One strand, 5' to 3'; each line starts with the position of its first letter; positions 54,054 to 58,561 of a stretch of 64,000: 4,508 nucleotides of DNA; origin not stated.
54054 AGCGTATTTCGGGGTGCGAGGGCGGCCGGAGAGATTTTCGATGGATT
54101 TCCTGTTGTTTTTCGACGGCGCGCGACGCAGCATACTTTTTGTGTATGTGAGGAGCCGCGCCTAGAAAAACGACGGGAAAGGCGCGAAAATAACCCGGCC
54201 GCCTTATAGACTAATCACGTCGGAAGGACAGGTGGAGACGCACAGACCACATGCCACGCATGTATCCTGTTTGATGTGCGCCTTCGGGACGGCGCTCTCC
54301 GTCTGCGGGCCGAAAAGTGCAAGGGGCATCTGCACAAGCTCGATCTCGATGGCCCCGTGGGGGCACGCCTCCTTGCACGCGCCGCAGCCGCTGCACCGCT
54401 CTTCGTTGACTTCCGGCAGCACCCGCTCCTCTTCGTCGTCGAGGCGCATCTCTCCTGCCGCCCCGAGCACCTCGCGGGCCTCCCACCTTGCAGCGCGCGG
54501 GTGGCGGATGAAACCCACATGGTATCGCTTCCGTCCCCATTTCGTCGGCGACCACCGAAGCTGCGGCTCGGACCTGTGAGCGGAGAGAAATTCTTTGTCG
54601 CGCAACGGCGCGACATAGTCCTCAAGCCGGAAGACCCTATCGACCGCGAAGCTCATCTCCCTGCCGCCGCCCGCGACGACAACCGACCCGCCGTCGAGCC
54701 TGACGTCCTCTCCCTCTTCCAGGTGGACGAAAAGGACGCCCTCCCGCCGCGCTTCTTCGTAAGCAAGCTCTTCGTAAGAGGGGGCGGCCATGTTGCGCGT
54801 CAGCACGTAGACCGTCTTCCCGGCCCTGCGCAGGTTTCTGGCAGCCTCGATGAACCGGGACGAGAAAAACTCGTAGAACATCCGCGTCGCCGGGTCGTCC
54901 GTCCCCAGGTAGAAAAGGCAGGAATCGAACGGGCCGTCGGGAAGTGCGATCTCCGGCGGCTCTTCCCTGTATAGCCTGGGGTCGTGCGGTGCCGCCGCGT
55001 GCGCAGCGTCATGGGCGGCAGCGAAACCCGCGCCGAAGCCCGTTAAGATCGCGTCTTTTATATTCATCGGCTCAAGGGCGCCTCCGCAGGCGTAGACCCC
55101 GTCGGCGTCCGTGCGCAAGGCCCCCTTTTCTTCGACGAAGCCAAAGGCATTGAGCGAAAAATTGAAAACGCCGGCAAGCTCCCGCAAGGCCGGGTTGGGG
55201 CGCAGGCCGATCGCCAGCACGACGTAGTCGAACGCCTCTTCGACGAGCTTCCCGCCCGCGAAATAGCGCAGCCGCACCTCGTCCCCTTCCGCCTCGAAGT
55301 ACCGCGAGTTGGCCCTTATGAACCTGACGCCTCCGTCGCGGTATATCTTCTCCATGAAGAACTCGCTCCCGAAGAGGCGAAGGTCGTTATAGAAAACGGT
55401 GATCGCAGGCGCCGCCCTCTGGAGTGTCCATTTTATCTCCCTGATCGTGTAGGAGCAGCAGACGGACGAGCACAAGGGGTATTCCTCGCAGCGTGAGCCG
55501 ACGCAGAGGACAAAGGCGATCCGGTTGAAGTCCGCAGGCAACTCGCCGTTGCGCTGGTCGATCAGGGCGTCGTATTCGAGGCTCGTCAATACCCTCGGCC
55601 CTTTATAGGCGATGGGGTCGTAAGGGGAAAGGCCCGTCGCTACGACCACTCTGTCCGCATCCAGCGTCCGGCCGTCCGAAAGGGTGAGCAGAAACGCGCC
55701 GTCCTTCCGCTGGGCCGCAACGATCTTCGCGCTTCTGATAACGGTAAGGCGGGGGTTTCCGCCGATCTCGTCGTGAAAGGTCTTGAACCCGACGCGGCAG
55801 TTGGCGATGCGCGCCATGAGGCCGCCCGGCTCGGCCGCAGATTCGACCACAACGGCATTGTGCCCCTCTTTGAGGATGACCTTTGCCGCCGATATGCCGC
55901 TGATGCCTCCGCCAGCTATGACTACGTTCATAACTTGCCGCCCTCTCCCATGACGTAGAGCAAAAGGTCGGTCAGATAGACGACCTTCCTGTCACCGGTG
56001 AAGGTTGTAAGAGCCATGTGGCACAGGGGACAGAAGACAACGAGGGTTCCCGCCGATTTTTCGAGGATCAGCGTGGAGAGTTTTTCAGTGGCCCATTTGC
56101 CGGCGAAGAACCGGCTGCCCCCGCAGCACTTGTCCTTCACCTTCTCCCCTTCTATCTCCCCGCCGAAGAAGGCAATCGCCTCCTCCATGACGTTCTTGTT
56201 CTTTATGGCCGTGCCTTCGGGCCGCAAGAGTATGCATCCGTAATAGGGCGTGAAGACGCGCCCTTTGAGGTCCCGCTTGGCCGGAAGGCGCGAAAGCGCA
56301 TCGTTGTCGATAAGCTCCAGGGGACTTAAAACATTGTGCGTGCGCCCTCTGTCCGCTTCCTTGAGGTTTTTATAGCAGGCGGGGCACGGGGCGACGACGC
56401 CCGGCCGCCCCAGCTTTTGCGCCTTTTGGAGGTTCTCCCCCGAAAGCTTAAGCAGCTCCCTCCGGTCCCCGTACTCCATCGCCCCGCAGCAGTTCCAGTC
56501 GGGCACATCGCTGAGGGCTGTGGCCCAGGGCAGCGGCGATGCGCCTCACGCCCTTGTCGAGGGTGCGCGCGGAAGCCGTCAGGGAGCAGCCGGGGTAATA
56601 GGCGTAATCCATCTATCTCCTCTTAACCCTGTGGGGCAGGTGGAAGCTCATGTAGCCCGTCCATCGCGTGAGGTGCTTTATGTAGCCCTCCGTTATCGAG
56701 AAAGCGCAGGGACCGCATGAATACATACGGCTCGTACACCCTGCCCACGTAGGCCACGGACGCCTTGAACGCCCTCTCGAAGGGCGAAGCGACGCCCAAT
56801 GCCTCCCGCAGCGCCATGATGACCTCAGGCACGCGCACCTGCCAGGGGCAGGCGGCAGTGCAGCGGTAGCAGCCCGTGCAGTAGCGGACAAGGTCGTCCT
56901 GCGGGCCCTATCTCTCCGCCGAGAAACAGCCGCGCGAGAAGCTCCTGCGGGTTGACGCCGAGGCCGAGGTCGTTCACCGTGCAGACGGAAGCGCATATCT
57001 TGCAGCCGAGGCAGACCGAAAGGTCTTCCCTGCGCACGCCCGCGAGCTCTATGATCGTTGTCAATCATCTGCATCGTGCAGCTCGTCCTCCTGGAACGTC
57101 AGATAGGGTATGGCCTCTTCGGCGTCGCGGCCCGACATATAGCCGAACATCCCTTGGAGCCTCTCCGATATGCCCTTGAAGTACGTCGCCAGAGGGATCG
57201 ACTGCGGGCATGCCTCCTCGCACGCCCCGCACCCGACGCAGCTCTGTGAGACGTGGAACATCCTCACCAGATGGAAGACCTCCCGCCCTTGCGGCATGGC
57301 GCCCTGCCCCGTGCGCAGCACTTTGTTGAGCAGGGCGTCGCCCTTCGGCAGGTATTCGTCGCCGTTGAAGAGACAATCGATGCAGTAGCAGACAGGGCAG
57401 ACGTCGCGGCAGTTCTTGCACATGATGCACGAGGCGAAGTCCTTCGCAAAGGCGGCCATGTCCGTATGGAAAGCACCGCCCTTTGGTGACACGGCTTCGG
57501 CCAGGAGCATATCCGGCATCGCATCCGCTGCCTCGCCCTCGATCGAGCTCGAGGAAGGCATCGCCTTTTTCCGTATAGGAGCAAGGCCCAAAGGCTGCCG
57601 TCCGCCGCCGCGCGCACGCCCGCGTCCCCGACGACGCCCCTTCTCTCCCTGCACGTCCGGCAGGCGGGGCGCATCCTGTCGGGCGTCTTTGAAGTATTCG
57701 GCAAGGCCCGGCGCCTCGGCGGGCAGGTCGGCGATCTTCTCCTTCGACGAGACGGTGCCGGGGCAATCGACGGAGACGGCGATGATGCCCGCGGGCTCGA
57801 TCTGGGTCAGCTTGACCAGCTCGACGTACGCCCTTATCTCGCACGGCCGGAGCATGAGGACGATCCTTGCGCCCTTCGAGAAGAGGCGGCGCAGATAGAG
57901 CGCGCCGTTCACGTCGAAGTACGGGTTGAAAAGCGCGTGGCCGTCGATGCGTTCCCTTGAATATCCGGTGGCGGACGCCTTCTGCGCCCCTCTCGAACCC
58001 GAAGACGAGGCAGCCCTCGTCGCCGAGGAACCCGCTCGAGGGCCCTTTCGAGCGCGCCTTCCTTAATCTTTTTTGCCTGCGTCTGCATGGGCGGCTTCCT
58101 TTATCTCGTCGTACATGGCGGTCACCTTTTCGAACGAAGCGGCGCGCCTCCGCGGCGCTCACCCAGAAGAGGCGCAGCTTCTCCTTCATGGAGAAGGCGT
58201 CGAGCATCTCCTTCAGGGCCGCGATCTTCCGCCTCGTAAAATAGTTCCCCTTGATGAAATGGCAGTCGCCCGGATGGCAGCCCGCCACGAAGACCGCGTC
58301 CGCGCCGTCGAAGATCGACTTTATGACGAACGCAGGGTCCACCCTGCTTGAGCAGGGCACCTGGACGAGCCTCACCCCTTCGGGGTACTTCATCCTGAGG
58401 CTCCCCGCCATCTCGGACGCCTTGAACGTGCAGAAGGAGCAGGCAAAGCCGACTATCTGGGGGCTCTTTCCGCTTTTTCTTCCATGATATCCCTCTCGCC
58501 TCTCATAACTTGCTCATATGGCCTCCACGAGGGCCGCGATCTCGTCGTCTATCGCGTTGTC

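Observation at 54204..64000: etfBA-hdrL-hdrA-mvhD-FeS-hdrC-hdrB-hdrA' cluster: a candidate flavin-based electron-bifurcation machine with no obvious partner enzyme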

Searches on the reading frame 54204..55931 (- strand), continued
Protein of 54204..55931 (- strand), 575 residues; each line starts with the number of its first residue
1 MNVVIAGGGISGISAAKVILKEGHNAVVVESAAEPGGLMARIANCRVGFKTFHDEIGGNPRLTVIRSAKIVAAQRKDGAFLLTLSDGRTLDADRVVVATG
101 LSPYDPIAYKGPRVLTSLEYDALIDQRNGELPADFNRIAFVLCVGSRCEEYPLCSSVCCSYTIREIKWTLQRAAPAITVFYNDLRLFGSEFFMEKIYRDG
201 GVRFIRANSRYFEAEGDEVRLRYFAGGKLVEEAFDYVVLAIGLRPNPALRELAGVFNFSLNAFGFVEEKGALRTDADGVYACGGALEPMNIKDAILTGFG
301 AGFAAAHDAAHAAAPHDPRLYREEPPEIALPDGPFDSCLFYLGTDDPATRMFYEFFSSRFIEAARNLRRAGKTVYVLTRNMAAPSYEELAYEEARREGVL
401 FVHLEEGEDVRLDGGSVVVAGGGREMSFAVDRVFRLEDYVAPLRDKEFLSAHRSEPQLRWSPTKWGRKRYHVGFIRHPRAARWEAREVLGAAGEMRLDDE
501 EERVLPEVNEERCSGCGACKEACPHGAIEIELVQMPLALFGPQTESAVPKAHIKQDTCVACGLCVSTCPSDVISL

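Call 63: search_solved_structures(query=window:54204-55931:-, max_evalue=0.001, show_alignments=1)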
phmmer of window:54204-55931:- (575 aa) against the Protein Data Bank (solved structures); distinct sequences matched with E-value up to 0.001: 35.
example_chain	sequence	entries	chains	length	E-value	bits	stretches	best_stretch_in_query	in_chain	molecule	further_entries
5odc_A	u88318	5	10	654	9.2e-32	113.4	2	136-306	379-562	Heterodisulfide reductase, subunit A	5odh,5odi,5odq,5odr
8rvu_a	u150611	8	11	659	1e-30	110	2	91-306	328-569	H(2):CoB-CoM heterodisulfide,ferredoxin reductase subunit A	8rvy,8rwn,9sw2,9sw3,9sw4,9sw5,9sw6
8rvv_A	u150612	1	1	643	1.2e-30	109.8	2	91-306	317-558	H(2):CoB-CoM heterodisulfide,ferredoxin reductase subunit A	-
9sfi_A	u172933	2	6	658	1.3e-23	86.5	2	132-306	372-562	CoB--CoM heterodisulfide reductase iron-sulfur subunit A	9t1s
9sfi_T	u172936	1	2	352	1.6e-21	79.6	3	509-574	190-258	4Fe-4S ferredoxin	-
7bkb_A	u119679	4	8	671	2.9e-20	75.5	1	136-306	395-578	CoB--CoM heterodisulfide reductase iron-sulfur subunit A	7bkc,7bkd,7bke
6tjr_A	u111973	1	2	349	2.3e-19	72.5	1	3-305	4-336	Fumarate reductase/succinate dehydrogenase flavoprotein domain protein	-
5t5i_F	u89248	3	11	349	4.6e-17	64.9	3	506-574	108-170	Tungsten formylmethanofuran dehydrogenase subunit fwdF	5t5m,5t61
9sw6_H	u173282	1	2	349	4.4e-15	58.3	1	506-574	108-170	Tungsten formylmethanofuran dehydrogenase, subunit F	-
9sw6_G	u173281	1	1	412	3.7e-13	52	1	495-574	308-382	Polyferredoxin protein MvhB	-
7bkb_K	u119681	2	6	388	7.3e-11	44.4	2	489-573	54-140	Formylmethanofuran dehydrogenase, subunit F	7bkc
7bkb_L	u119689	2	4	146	1.5e-08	36.8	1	507-575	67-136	Formylmethanofuran dehydrogenase, subunit G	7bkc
7zc6_B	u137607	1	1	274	6.3e-06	28.1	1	505-574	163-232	RnfB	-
9sfi_U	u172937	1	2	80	3.9e-05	25.5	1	500-533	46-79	4Fe-4S binding protein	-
7tgh_S8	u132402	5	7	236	0.00022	23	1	508-573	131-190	NADH-ubiquinone oxidoreductase 1, chain, putative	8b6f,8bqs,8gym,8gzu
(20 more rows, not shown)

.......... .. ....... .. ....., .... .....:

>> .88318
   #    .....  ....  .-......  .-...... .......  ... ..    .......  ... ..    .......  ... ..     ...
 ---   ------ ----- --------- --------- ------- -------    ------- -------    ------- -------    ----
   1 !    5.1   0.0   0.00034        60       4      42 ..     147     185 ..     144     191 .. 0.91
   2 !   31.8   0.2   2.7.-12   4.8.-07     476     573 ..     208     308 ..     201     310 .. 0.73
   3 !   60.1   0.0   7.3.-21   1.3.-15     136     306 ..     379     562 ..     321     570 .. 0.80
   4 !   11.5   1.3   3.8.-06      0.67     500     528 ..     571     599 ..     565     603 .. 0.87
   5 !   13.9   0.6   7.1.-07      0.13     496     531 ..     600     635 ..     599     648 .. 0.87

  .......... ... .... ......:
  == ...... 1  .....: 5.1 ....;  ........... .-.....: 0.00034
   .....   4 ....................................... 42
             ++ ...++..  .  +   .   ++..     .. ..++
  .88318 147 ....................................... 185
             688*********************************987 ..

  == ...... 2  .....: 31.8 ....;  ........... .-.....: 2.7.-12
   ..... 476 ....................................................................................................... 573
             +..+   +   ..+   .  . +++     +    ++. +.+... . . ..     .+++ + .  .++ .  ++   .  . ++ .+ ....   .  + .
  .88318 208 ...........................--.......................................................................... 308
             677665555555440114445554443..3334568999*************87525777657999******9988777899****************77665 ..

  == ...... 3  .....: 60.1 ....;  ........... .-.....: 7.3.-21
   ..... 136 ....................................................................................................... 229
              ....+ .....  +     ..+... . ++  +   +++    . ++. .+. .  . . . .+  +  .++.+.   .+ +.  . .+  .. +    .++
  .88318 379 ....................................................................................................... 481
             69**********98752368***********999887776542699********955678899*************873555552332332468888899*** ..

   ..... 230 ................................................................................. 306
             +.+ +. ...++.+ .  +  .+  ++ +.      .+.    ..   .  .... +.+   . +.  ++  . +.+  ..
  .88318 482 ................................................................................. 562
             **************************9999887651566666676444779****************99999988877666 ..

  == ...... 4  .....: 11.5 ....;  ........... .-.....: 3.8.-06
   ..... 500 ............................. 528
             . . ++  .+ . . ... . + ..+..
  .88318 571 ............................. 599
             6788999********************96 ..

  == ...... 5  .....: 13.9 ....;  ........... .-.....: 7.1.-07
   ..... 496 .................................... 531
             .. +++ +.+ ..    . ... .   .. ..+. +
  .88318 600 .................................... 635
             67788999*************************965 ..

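Call 91: predict_structure(protein=window:54204-55931:-)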
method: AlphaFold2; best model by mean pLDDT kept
length: 575 residues; sequences in the alignment: 1
mean_pLDDT: 34.0   pTM: 0.29
mean pLDDT of the five models: 34.0, 27.6, 27.4, 26.0, 25.2
residues with pLDDT >= 90: 0; 70-90: 0; 50-70: 62; < 50: 513
segments of 3 or more residues with pLDDT < 50: 1-68, 94-339, 343-359, 381-386, 406-575
pLDDT, mean of each block of 10 residues (from residue 1): 40 28 33 32 33 34 41 52 61 48 33 33 38 39 34 27 27 29 25 26 30 34 33 27 27 25 23 26 28 28 32 32 34 42 41 43 56 53 46 56 48 35 29 26 26 30 29 32 31 28 28 28 27 27 30 26 28 27
secondary structure, 60 per line:
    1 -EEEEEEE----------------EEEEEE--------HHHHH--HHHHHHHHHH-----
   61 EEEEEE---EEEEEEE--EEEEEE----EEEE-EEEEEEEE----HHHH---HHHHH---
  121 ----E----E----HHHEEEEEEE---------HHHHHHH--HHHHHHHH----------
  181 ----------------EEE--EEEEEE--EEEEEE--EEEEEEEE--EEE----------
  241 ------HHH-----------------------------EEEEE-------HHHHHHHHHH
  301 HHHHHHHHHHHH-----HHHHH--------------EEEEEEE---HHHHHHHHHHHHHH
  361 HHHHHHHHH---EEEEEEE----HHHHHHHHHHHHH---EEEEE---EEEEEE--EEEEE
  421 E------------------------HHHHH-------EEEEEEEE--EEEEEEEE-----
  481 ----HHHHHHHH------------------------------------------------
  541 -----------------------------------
elements in order: E2-8 E25-30 H39-43 H46-55 E61-66 E70-76 E79-84 E89-92 E94-101 H106-109 H113-117 E138-144 H154-160 H163-170 E197-199 E202-207 E210-215 E218-225 E228-230 E279-283 H291-312 H318-322 E337-343 H347-369 E373-379 H384-396 E400-404 E408-413 E416-421 H446-450 E458-465 E468-475 H485-492

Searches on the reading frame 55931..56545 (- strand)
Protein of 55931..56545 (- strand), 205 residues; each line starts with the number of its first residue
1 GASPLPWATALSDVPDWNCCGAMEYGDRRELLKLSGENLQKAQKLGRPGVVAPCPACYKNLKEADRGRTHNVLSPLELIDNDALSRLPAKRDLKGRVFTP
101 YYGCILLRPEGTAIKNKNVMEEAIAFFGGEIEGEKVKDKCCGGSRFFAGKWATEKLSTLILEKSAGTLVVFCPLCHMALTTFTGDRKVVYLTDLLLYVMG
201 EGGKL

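Call 5: search_protein_families(library=pfam, proteins=[window:55931-56545:-], max_evalue=0.01)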
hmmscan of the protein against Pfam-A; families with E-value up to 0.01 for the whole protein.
window:55931-56545:- (205 aa): 2 families
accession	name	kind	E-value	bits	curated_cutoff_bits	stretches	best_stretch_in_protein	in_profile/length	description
PF02754.22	CCG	-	1.9e-10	41.1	20.6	2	17-62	38-85/85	Cysteine-rich domain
PF20120.5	DUF6510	-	0.0012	19.1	26.4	0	153-191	35-73/86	Family of unknown function (DUF6510)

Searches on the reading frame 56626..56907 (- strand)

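Call 5: search_protein_families(library=pfam, proteins=[window:56626-56907:-], max_evalue=0.01)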
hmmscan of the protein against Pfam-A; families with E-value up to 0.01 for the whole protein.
window:56626-56907:- (94 aa): 9 families
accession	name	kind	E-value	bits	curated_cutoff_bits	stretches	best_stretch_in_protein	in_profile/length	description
PF13237.11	Fer4_10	-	1.3e-05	25.4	25.5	1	8-29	7-28/53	4Fe-4S dicluster domain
PF13187.11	Fer4_9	-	0.00067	20.1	27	1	9-28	1-20/52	4Fe-4S dicluster domain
PF12838.12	Fer4_7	-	0.00093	20.1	27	1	10-24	2-16/52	4Fe-4S dicluster domain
PF12800.12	Fer4_4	-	0.00093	19.8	24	1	10-21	4-15/17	4Fe-4S binding domain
PF12837.12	Fer4_6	-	0.0012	19.1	25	1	9-21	8-20/24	4Fe-4S binding domain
PF00037.32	Fer4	-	0.0027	17.9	21.1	1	10-23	8-21/24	4Fe-4S binding domain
PF13183.11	Fer4_8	-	0.0034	18.3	27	1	5-22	49-66/68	4Fe-4S dicluster domain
PF12797.12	Fer4_2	-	0.0035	17.7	24.5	1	10-22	10-22/22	4Fe-4S binding domain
PF12798.12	Fer4_3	-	0.009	17.2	27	0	10-23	1-14/15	4Fe-4S binding domain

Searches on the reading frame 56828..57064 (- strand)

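Call 5: search_protein_families(library=pfam, proteins=[window:56828-57064:-], max_evalue=0.01)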
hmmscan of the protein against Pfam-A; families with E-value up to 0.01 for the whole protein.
window:56828-57064:- (79 aa): 3 families
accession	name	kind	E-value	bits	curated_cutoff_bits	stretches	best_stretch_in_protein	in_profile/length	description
PF12797.12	Fer4_2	-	0.0027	18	24.5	1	14-29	6-21/22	4Fe-4S binding domain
PF00037.32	Fer4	-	0.0048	17.1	21.1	1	14-31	4-21/24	4Fe-4S binding domain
PF14697.11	Fer4_21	-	0.0055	17.3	35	1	16-32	39-55/59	4Fe-4S dicluster domain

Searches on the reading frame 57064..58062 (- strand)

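Call 5: search_protein_families(library=pfam, proteins=[window:57064-58062:-], max_evalue=0.01)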
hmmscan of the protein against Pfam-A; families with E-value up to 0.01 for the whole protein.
window:57064-58062:- (333 aa): 12 families
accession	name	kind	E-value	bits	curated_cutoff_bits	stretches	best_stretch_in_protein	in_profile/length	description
PF12797.12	Fer4_2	-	2.8e-07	30.5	24.5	2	268-286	3-21/22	4Fe-4S binding domain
PF13183.11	Fer4_8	-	8e-07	29.9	27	1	210-289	3-68/68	4Fe-4S dicluster domain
PF00037.32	Fer4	-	1.3e-06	28.4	21.1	2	274-287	7-20/24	4Fe-4S binding domain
PF13237.11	Fer4_10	-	4.1e-05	23.9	25.5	2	207-286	4-53/53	4Fe-4S dicluster domain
PF17179.9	Fer4_22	-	6.3e-05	24.2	27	0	271-289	77-95/95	4Fe-4S dicluster domain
PF13187.11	Fer4_9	-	0.00019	21.8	27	1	212-288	2-50/52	4Fe-4S dicluster domain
PF14697.11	Fer4_21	-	0.00022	21.7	35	0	271-286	37-52/59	4Fe-4S dicluster domain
PF13534.11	Fer4_17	-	0.00023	22.1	22.2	0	211-289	1-60/61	4Fe-4S dicluster domain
PF12838.12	Fer4_7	-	0.00035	21.4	27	0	211-288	1-51/52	4Fe-4S dicluster domain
PF12837.12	Fer4_6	-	0.00088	19.6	25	1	272-286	6-20/24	4Fe-4S binding domain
PF12800.12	Fer4_4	-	0.0033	18.1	24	1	274-287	3-16/17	4Fe-4S binding domain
PF12798.12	Fer4_3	-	0.0066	17.6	27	1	275-288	1-14/15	4Fe-4S binding domain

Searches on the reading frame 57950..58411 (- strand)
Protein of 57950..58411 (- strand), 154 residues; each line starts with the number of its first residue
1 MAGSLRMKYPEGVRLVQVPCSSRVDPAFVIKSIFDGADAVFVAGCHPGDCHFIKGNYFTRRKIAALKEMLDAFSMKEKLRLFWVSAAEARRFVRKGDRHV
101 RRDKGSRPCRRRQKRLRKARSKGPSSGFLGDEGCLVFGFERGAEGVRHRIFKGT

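Call 5: search_protein_families(library=pfam, proteins=[window:57950-58411:-], max_evalue=0.01)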
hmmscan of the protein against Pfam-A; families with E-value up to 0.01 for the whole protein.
window:57950-58411:- (154 aa): 1 family
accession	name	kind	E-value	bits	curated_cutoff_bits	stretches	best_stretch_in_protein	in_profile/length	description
PF02662.21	FlpD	-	2.9e-32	111.7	22.3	1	1-96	16-112/123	Methyl-viologen-reducing hydrogenase, delta subunit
